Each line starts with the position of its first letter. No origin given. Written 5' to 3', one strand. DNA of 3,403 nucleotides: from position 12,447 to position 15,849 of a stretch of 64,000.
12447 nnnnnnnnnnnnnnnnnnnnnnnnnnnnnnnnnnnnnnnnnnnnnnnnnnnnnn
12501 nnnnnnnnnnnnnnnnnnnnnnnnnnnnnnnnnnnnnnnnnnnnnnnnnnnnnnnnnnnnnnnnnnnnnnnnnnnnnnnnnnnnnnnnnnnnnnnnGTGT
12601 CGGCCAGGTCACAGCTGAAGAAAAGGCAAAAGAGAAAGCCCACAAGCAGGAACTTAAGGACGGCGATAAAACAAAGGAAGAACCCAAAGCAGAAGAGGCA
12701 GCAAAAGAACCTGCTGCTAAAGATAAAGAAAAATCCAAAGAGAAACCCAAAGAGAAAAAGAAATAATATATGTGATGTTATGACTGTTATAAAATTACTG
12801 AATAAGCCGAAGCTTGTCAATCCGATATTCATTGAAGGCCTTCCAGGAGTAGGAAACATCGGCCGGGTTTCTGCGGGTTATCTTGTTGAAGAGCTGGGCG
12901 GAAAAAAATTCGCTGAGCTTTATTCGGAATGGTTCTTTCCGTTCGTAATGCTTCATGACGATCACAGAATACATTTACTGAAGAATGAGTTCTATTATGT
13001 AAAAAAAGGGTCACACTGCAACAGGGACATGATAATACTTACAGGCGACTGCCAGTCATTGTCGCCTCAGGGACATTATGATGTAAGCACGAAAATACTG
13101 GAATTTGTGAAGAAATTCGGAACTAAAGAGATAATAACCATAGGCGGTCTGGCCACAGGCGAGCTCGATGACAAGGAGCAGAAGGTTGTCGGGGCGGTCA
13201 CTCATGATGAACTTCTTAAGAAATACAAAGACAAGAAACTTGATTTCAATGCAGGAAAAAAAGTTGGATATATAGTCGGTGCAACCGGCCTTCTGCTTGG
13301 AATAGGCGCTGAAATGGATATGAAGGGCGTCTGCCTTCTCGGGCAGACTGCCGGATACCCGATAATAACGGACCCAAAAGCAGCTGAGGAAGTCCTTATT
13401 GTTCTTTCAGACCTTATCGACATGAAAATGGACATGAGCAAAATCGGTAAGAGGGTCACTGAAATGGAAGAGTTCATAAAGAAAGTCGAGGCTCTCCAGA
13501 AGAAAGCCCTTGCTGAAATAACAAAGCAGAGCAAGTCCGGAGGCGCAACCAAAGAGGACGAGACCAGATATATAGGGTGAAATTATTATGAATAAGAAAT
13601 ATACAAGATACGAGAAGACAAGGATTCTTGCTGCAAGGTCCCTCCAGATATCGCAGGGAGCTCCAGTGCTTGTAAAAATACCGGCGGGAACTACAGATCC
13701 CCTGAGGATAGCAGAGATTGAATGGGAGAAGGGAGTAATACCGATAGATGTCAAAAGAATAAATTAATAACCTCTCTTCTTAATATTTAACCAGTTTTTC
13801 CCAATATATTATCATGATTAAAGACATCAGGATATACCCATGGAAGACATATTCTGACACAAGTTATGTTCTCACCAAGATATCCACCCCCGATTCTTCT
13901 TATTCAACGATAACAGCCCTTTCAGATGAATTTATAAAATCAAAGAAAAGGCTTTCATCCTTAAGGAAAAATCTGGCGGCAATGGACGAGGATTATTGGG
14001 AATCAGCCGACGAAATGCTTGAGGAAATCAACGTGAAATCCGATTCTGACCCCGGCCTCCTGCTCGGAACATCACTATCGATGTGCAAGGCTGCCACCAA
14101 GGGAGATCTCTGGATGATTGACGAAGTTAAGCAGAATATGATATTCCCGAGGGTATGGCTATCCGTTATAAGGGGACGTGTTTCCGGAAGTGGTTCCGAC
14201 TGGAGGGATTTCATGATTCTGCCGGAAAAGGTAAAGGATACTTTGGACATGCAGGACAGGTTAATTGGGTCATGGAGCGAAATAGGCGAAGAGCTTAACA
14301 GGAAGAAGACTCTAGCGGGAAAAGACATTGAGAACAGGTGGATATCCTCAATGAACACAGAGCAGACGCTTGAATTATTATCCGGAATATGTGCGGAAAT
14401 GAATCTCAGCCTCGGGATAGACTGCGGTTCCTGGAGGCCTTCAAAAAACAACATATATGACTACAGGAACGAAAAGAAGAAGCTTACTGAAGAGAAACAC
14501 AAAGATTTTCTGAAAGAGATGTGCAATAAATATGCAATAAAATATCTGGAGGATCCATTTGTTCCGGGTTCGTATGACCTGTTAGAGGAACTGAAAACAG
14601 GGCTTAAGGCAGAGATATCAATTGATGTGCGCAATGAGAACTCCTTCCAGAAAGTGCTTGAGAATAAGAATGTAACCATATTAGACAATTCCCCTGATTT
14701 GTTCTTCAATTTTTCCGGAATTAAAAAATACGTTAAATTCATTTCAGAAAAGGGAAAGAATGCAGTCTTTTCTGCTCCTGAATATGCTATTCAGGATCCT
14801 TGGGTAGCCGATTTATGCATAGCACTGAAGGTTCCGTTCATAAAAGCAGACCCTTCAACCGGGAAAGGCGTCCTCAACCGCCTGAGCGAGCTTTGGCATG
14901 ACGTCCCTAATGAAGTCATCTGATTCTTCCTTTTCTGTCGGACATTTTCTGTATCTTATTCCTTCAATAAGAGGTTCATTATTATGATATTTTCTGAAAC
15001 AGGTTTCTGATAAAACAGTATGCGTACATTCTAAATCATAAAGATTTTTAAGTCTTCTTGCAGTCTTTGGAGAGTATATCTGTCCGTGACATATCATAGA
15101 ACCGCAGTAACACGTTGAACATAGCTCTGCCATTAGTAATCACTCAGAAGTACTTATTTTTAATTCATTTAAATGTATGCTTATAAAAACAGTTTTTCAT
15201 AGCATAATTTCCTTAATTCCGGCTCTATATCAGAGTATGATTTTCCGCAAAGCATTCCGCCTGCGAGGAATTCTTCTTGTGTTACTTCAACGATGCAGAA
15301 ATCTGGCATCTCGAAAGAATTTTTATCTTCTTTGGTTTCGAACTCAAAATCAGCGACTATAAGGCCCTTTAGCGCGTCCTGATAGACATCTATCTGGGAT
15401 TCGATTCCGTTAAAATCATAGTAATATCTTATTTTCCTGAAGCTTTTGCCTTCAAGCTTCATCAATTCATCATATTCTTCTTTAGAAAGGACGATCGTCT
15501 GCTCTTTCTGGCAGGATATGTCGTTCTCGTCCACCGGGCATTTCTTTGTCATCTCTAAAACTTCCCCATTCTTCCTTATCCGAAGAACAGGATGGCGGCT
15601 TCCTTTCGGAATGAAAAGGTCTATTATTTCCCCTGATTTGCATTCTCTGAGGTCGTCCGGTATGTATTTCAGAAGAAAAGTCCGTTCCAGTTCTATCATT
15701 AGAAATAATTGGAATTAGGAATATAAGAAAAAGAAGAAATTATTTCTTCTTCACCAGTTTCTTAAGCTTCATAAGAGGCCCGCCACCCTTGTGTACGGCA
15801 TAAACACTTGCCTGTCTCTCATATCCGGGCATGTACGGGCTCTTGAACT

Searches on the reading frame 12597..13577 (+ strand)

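Call 10: search_protein_families(library=pfam, proteins=[window:12597-13577:+], max_evalue=0.01)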
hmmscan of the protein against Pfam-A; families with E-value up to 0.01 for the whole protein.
window:12597-13577:+ (327 aa): 1 family
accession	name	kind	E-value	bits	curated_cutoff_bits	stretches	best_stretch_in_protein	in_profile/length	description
PF09754.15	PAC2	-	5.8e-47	160.7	25.8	1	78-297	1-214/215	PAC2 family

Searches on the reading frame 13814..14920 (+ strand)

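Call 10: search_protein_families(library=pfam, proteins=[window:13814-14920:+], max_evalue=0.01)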
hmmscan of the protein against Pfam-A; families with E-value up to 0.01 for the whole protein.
window:13814-14920:+ (369 aa): 1 family
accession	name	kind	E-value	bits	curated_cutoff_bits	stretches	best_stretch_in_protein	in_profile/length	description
PF00113.28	Enolase_C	-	7e-05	22.7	21.5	1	197-344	98-258/296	Enolase, C-terminal TIM barrel domain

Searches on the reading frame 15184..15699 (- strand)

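Call 10: search_protein_families(library=pfam, proteins=[window:15184-15699:-], max_evalue=0.01)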
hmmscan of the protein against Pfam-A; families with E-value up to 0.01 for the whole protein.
window:15184-15699:- (172 aa): 1 family
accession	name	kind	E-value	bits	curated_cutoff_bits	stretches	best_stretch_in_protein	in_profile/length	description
PF01928.26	CYTH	-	2.3e-05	24.7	23.2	1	37-126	52-149/179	CYTH domain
